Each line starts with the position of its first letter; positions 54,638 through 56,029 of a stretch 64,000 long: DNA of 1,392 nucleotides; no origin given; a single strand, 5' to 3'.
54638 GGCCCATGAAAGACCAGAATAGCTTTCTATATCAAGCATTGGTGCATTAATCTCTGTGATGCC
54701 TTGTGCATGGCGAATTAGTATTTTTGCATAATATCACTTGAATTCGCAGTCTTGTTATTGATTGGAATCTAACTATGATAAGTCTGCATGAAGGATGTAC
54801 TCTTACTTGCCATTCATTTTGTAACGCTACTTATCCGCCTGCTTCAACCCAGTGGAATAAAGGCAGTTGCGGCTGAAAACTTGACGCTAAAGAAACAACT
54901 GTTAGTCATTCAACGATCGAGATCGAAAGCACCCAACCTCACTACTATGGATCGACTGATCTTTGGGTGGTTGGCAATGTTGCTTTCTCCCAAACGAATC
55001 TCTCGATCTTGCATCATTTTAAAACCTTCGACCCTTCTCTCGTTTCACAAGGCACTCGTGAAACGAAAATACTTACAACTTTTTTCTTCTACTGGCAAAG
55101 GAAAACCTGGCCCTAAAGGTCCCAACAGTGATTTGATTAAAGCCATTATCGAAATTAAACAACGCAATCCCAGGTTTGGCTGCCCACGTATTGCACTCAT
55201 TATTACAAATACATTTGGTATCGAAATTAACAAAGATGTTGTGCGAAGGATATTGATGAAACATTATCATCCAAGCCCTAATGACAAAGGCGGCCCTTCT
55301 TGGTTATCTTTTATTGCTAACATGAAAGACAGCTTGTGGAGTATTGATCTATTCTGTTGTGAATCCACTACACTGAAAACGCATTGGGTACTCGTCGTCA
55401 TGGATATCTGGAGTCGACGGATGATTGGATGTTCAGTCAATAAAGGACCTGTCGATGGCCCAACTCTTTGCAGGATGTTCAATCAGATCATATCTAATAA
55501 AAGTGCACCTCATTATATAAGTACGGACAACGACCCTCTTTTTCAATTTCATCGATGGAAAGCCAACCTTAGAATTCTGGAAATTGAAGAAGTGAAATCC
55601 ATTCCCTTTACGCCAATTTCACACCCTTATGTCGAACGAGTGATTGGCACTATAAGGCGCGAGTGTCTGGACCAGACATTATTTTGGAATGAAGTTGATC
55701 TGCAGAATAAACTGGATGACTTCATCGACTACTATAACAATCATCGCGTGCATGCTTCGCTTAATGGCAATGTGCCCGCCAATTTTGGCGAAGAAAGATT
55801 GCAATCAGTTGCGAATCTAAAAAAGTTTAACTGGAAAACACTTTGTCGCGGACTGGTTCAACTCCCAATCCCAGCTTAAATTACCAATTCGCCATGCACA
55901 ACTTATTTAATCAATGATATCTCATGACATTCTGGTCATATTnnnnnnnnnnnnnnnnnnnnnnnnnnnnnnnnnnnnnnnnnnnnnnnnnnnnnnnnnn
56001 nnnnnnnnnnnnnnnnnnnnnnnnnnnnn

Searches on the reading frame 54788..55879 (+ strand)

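Call 7: search_protein_families(library=ncbifam, proteins=[window:54788-55879:+])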
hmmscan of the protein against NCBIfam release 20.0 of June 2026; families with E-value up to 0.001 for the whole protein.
window:54788-55879:+ (363 aa): 2 families
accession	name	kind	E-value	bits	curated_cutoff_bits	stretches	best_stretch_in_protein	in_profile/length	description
NF033516.0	transpos_IS3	equivalog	4.9e-27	95.1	160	1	112-333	131-368/369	IS3 family transposase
NF033577.2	transpos_IS481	equivalog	1.3e-26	93.8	224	1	113-332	60-282/284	IS481 family transposase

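Call 8: search_protein_families(library=pfam, proteins=[window:54788-55879:+])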
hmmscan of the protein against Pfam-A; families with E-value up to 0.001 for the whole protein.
window:54788-55879:+ (363 aa): 4 families
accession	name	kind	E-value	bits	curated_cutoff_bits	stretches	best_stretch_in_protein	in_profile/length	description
PF13683.12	rve_3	-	2.5e-12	46.8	26.5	1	273-330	10-67/67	Integrase core domain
PF00665.32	rve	-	6.9e-07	29.9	32.6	1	179-267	3-93/102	Integrase core domain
PF13333.12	rve_2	-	2.7e-06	27.8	22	1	287-337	5-55/56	Integrase core domain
PF13276.12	HTH_21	-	1.4e-05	25.7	28.1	1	116-156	6-47/60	HTH-like domain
